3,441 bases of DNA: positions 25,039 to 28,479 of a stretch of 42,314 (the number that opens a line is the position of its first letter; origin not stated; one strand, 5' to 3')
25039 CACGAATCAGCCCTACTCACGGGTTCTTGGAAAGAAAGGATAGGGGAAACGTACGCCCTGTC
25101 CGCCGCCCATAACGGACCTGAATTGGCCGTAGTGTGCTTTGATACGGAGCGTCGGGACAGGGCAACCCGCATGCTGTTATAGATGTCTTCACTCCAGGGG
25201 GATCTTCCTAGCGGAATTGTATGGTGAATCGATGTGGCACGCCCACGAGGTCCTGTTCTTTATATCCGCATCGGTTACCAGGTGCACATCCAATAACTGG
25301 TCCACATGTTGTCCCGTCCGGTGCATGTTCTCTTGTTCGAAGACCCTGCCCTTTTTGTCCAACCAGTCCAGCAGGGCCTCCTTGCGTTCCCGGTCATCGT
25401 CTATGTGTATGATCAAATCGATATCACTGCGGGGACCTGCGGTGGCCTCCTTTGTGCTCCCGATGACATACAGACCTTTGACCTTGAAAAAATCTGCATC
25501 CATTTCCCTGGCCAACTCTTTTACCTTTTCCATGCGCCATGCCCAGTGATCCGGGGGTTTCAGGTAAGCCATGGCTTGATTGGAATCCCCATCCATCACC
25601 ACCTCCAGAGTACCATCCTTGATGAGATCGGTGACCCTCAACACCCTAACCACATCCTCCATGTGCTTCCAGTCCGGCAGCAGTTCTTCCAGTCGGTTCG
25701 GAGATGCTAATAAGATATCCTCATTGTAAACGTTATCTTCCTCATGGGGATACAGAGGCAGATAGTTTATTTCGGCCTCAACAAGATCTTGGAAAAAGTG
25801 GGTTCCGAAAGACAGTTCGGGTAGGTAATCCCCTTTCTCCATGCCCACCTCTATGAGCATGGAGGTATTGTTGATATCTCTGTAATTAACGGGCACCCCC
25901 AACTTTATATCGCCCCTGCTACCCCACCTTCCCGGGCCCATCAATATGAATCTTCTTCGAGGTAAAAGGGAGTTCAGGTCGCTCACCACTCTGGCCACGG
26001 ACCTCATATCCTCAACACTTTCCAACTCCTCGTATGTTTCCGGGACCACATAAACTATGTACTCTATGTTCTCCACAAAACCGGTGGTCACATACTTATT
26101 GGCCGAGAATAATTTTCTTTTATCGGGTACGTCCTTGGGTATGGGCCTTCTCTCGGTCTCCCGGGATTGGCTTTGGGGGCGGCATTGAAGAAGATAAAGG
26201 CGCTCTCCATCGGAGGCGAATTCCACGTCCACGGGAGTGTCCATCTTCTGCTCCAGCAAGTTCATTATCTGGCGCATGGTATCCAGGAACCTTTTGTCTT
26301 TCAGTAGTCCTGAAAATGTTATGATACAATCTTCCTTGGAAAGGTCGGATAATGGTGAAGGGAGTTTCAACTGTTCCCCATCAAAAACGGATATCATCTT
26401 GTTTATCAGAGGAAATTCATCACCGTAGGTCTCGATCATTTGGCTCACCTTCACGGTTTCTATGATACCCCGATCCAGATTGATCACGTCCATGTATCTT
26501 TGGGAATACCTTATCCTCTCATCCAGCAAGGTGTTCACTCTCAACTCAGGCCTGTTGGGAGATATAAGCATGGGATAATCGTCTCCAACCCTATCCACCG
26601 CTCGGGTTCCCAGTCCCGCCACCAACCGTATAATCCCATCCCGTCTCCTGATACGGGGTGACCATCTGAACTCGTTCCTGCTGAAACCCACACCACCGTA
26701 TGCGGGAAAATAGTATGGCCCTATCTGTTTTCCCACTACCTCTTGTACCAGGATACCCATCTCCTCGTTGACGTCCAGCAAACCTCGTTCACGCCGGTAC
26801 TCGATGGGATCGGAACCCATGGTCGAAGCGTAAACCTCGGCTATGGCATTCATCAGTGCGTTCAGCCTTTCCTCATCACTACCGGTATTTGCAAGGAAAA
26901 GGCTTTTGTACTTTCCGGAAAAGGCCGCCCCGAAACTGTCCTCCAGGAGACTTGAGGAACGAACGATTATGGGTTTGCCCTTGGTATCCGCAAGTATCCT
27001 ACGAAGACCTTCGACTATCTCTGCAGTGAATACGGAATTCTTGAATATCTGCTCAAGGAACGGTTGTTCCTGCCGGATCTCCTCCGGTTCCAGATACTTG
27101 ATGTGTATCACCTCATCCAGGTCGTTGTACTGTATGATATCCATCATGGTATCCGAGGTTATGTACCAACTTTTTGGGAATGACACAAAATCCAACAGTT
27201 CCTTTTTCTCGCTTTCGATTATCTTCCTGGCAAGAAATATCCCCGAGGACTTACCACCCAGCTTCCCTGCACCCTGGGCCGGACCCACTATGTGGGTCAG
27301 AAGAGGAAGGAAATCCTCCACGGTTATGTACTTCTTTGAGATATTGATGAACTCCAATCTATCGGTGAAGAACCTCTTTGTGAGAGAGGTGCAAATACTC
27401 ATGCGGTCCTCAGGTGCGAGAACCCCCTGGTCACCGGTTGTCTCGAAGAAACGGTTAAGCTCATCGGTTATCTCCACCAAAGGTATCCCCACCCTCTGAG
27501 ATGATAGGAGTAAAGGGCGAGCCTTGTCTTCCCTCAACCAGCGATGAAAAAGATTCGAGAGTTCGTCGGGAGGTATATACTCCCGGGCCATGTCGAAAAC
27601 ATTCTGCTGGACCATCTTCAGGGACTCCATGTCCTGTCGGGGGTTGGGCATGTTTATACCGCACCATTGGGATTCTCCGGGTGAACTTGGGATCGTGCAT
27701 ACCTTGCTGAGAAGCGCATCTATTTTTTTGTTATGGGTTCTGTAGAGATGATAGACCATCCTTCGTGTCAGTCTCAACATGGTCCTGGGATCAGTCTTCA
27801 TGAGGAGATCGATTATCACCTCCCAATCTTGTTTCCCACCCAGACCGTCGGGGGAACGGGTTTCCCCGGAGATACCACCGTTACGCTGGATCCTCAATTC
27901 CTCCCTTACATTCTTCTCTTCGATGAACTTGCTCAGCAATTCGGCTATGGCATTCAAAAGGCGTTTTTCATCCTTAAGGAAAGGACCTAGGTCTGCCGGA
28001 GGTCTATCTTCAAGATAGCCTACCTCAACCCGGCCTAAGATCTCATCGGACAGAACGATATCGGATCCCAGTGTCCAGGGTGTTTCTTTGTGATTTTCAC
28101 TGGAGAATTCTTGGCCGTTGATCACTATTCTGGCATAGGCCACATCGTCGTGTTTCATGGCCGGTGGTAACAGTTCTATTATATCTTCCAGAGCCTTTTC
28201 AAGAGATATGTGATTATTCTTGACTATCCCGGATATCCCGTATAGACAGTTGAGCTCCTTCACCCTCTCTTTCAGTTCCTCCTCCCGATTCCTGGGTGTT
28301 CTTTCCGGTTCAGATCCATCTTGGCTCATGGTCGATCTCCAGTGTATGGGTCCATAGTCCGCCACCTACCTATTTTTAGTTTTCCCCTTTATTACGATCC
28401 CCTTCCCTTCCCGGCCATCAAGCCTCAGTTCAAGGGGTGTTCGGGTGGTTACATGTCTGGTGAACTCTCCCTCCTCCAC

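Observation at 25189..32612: Compact gdh / REC-PPDK_N / sensor-PPDK_N-NTase cluster: candidate undescribed signal-regulated phospho- or nucleotidyl-transfer system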

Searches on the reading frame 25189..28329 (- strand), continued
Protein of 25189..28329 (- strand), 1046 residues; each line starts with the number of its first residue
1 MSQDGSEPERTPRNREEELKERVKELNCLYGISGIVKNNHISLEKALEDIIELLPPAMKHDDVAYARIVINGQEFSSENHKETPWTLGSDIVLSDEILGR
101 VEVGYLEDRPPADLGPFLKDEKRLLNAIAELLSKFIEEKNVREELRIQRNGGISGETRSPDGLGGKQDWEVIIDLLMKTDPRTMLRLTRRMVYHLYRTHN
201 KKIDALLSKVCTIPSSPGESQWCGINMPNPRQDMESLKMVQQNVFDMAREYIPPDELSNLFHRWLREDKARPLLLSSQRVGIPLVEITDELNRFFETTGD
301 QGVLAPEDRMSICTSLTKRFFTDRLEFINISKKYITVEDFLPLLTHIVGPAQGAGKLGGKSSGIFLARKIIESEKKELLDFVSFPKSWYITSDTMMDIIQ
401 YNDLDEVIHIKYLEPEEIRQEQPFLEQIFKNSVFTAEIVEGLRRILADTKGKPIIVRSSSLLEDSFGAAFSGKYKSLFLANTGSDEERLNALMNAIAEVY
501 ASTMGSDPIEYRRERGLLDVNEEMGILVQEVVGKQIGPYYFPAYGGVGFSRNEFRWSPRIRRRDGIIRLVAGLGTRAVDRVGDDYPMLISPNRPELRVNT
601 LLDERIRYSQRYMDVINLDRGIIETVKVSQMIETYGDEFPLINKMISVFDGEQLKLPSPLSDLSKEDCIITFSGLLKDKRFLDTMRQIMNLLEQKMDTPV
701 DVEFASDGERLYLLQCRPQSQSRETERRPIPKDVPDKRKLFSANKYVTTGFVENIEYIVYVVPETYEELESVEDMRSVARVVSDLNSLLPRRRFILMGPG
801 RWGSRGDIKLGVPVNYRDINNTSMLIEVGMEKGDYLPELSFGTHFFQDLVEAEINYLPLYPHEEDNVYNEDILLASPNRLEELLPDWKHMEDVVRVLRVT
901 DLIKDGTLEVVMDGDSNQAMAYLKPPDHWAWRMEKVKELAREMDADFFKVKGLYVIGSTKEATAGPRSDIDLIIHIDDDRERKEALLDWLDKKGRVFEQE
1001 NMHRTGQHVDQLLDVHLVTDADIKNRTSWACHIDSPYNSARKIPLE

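Call 16: find_encoding_contigs(protein=P0034, flank=10000, max_places=2)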
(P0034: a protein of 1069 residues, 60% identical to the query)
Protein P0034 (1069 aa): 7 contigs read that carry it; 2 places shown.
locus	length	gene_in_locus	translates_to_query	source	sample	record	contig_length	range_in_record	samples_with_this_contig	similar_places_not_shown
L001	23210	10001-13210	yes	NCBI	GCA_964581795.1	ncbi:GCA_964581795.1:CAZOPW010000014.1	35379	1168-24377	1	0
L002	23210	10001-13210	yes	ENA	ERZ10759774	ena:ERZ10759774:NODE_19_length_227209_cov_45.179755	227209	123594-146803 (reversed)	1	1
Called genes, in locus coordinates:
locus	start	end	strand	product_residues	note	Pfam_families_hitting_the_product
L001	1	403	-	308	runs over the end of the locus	PF07602:DUF1565 (weak), PF13229:Beta_helix (faint), PF05048:NosD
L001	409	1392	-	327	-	PF05048:NosD, PF13229:Beta_helix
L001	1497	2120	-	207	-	PF13489:Methyltransf_23, PF13847:Methyltransf_31, PF08241:Methyltransf_11, PF08242:Methyltransf_12, PF13649:Methyltransf_25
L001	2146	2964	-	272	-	PF00730:HhH-GPD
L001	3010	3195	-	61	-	PF04014:MazE_antitoxin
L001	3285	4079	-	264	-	PF01925:TauE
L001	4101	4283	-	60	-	-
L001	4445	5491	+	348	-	-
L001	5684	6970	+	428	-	PF02812:ELFV_dehydrog_N, PF00208:ELFV_dehydrog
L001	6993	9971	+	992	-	PF01326:PPDK_N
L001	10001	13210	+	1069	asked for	PF01326:PPDK_N, PF01909:NTP_transf_2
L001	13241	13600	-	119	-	PF01978:TrmB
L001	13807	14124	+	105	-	PF25212:HVO_A0114 (faint), PF12840:HTH_20 (faint)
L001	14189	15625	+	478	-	PF04055:Radical_SAM, PF13353:Fer4_12, PF13186:SPASM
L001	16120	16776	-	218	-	PF00702:Hydrolase, PF12710:HAD (weak), PF13419:HAD_2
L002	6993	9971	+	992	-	PF01326:PPDK_N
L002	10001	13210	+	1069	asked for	PF01326:PPDK_N, PF01909:NTP_transf_2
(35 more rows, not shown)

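Call 17: find_encoding_contigs(protein=P0096, flank=10000, max_places=2)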
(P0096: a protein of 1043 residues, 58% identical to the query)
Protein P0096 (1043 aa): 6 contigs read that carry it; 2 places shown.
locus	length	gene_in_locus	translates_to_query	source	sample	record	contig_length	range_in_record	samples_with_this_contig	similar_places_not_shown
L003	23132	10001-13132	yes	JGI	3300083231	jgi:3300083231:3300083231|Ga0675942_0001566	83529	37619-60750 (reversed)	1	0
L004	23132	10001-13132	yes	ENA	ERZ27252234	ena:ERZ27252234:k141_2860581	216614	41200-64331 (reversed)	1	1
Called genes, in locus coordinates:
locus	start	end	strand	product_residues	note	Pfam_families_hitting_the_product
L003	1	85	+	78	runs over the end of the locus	PF05239:PRC (weak)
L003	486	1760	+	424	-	PF01637:ATPase_2 (weak), PF13191:AAA_16, PF13401:AAA_22, PF00004:AAA (weak), PF22606:Cdc6-ORC-like_ATPase_lid, PF22703:Cdc6_lid, PF09079:WHD_Cdc6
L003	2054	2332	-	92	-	-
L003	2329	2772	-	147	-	-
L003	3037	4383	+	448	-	PF02812:ELFV_dehydrog_N, PF00208:ELFV_dehydrog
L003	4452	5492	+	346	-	-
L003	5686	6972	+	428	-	PF02812:ELFV_dehydrog_N, PF00208:ELFV_dehydrog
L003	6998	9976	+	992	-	PF01326:PPDK_N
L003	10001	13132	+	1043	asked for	PF01326:PPDK_N, PF01909:NTP_transf_2, PF18765:Polbeta (weak)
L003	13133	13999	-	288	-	PF00149:Metallophos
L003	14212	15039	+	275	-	PF00175:NAD_binding_1 (weak), PF10418:DHODB_Fe-S_bind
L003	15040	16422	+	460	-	PF14691:Fer4_20, PF00070:Pyr_redox (faint), PF00890:FAD_binding_2 (faint), PF01266:DAO (weak), PF01946:Thi4 (weak), PF03486:HI0933_like (weak), PF07992:Pyr_redox_2, PF13450:NAD_binding_8, +1 more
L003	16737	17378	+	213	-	PF01976:DUF116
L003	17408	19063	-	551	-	PF06418:CTP_synth_N, PF07722:Peptidase_C26 (faint), PF00117:GATase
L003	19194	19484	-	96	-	PF01918:Alba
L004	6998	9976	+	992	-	PF01326:PPDK_N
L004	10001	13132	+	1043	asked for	PF01326:PPDK_N, PF01909:NTP_transf_2, PF18765:Polbeta (weak)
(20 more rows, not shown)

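Call 18: find_encoding_contigs(protein=P0087, flank=10000, max_places=2)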
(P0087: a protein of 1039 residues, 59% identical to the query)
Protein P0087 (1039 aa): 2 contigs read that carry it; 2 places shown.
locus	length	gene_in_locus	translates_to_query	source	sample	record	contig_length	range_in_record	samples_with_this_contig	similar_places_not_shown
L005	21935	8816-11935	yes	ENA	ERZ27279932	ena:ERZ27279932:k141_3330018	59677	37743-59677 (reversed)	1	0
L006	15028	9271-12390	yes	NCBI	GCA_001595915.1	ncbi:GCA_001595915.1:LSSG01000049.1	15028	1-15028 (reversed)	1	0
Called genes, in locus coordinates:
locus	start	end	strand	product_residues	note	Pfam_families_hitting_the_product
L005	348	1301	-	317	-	PF00365:PFK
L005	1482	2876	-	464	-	PF02310:B12-binding, PF04055:Radical_SAM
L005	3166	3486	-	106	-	PF03692:CxxCxxCC (weak)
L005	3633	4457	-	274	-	-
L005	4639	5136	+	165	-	PF14602:Hexapep_2 (faint), PF00132:Hexapep (weak)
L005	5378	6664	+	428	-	PF02812:ELFV_dehydrog_N, PF00208:ELFV_dehydrog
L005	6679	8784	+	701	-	PF01326:PPDK_N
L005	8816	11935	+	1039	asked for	PF01326:PPDK_N, PF01909:NTP_transf_2, PF18765:Polbeta (weak)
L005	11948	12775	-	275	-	PF00149:Metallophos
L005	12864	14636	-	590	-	PF00390:malic, PF03949:Malic_M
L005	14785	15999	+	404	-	PF01545:Cation_efflux, PF16916:ZT_dimer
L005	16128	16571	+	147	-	-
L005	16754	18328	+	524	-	PF00496:SBP_bac_5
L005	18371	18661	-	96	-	-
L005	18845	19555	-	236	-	PF01411:tRNA-synt_2c, PF07973:tRNA_SAD (weak)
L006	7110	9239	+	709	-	PF01326:PPDK_N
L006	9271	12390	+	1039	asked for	PF01326:PPDK_N, PF01909:NTP_transf_2, PF18765:Polbeta (weak)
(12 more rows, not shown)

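Call 34: search_protein_families(library=padloc, proteins=[window:25189-28329:-], max_evalue=0.01)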
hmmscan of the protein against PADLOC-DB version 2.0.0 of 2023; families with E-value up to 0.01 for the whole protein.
window:25189-28329:- (1046 aa): 4 families
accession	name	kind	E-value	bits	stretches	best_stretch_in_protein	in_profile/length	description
PDLC04906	PDC-S09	-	5.4e-05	21.5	1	939-982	10-56/98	-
PDLC04902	PDC-S09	-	0.00018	19.8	1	946-987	17-58/97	-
PDLC04905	PDC-S09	-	0.008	14.5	0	947-983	18-56/101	-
PDLC04904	PDC-S09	-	0.0097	14.1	0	947-981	22-56/104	-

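Call 99: list_cluster_members(proteins=[P0001, P0121])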
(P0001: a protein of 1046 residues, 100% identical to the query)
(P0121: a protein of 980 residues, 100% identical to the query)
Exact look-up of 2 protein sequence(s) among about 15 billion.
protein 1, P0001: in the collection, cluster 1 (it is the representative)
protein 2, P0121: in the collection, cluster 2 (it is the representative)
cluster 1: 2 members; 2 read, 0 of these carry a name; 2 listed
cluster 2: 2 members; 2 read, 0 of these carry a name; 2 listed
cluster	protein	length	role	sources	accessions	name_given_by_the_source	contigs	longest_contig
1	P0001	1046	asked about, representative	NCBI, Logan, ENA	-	-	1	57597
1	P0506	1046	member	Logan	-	-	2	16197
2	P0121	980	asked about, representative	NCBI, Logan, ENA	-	-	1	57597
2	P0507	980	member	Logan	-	-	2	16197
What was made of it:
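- Tried and rejected: Cluster-member names for the window proteins: none on record (call 99).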

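Call 100: find_encoding_contigs(protein=P0001, flank=9000, max_places=2)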
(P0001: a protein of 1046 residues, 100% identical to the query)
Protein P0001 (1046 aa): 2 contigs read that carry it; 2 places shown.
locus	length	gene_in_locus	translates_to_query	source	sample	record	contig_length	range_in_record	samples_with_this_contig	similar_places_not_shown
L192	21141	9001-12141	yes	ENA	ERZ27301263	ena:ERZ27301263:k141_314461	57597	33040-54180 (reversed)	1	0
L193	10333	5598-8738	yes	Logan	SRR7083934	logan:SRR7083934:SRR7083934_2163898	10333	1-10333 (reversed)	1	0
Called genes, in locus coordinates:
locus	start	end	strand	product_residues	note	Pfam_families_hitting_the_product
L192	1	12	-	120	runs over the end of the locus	-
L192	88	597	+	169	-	-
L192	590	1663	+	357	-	-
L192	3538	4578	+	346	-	PF12840:HTH_20 (faint), PF01047:MarR (faint)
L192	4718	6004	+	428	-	PF02812:ELFV_dehydrog_N, PF00208:ELFV_dehydrog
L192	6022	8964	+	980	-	PF01326:PPDK_N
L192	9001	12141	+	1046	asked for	PF01326:PPDK_N, PF01909:NTP_transf_2 (faint)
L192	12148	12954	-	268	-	PF00149:Metallophos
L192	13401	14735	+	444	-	PF02812:ELFV_dehydrog_N, PF00208:ELFV_dehydrog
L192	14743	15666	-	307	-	PF04055:Radical_SAM, PF08608:Wyosine_form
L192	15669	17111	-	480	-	PF00004:AAA, PF21960:RCF1-5-like_lid (weak)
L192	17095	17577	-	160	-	-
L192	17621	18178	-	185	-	PF02353:CMAS (weak), PF03848:TehB (weak), PF05175:MTS, PF13489:Methyltransf_23, PF06325:PrmA, PF13847:Methyltransf_31, PF08241:Methyltransf_11 (weak), PF13649:Methyltransf_25, +2 more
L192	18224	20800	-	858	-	PF14520:HHH_5 (weak), PF00515:TPR_1 (faint), PF07719:TPR_2 (faint)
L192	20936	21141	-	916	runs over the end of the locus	PF00270:DEAD, PF04851:ResIII, PF00271:Helicase_C, PF19306:WHD_Lhr, PF08494:DEAD_assoc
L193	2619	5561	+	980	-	PF01326:PPDK_N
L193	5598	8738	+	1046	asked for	PF01326:PPDK_N, PF01909:NTP_transf_2 (faint)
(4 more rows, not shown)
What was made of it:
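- Checked: A GTG follows at 28365, and a GGAG-preceded ATG at 28329 gives 1046 aa. Independent public gene calls use the same 428/980/1046-aa models (call 100).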

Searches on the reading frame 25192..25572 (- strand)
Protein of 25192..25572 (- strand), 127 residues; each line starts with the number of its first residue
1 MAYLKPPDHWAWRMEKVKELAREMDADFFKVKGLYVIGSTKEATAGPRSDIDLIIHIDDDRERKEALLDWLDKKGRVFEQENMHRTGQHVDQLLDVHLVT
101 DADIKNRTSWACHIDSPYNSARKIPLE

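Call 72: search_protein_families(library=ncbifam, proteins=[window:25192-25572:-], max_evalue=0.01)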
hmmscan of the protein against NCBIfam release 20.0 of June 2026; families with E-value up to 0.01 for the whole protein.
window:25192-25572:- (127 aa): 2 families
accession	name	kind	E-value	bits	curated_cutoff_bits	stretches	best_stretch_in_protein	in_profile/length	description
NF047752.1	MntA_antitoxin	equivalog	0.00069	19.5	60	1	29-71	5-46/106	type VII toxin-antitoxin system MntA family adenylyltransferase antitoxin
NF033061.1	ANT_4p_I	equivalog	0.0076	15.8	350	1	13-71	11-70/253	ANT(4')-I family aminoglycoside nucleotidyltransferase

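Call 75: search_solved_structures(query=A5, max_evalue=1, show_alignments=2)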
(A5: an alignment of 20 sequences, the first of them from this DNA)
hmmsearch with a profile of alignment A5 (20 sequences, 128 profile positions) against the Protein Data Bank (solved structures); distinct sequences matched with E-value up to 1: 26.
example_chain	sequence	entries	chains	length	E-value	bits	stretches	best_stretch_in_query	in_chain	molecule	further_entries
2rff_A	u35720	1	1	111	0.00046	23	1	14-62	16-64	Putative nucleotidyltransferase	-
7xs4_A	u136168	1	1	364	0.00059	22.6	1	22-73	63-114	UTP:RNA uridylyltransferase 1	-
6l3f_A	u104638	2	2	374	0.00062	22.6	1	22-73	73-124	UTP:RNA uridylyltransferase 1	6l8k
1wot_A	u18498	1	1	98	0.0031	20.3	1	28-62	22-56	PUTATIVE MINIMAL NUCLEOTIDYLTRANSFERASE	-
5jnb_A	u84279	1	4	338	0.0075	19.1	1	21-68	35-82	Poly(A) RNA polymerase gld-2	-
4zrl_A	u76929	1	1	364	0.0088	18.8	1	22-68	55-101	Poly(A) RNA polymerase gld-2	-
6p01_A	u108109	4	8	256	0.01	18.6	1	13-63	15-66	Kanamycin nucleotidyltransferase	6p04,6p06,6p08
5yep_A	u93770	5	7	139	0.015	18.1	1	20-60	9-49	Toxin-antitoxin system antidote Mnt family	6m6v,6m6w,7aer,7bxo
7uy4_A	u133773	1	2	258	0.043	16.6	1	33-75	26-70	Aminoglycoside (3'') (9) adenylyltransferase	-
4cs6_A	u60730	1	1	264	0.046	16.5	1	31-69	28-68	AMINOGLYCOSIDE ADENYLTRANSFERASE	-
9xbd_E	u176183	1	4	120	0.046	16.5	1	31-68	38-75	Nucleotidyltransferase domain-containing protein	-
5lpa_A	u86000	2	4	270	0.047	16.5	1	31-69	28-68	Streptomycin 3''-adenylyltransferase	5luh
5g4a_A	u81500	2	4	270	0.048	16.5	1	31-69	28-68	Aminoglycoside (3'') (9) adenylyltransferase | Streptomycin 3''-adenylyltransferase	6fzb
1kan_A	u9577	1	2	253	0.099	15.4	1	13-62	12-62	KANAMYCIN NUCLEOTIDYLTRANSFERASE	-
6nlt_A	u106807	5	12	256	0.099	15.4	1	13-62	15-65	Kanamycin nucleotidyltransferase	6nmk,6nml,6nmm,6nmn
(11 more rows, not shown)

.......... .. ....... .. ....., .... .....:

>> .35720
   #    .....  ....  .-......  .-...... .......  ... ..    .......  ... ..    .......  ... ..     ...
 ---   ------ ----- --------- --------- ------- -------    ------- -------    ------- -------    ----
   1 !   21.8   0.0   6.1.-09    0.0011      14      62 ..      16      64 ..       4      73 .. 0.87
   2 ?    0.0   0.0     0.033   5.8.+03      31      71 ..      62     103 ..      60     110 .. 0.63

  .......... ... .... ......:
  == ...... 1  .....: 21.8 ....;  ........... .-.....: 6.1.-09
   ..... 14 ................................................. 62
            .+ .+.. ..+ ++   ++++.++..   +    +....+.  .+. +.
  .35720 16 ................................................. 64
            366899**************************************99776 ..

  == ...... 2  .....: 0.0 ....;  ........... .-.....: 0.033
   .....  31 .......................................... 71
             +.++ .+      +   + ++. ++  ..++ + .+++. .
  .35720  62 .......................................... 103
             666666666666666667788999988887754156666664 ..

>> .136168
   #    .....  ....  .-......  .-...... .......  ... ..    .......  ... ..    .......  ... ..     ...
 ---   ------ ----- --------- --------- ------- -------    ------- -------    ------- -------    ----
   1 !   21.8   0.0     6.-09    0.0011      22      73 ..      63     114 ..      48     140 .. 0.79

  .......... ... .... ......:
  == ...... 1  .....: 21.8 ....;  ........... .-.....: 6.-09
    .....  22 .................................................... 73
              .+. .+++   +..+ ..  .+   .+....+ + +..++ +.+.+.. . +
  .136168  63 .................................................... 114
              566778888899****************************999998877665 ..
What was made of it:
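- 25192..25554 (-): P1 Pol-beta-type nucleotidyltransferase domain (residues 926-1046) with G957-S958, D969-x-D971 and D1014. The nearest solved relatives are the minimal NTases 2rff and 1wot, URT1, KNTase and MntA (call 75).
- On Pol-beta superfamily nucleotidyltransferase (minimal NTase type): PDB neighbours are 2rff, 1wot, URT1, KNTase and MntA (call 75).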
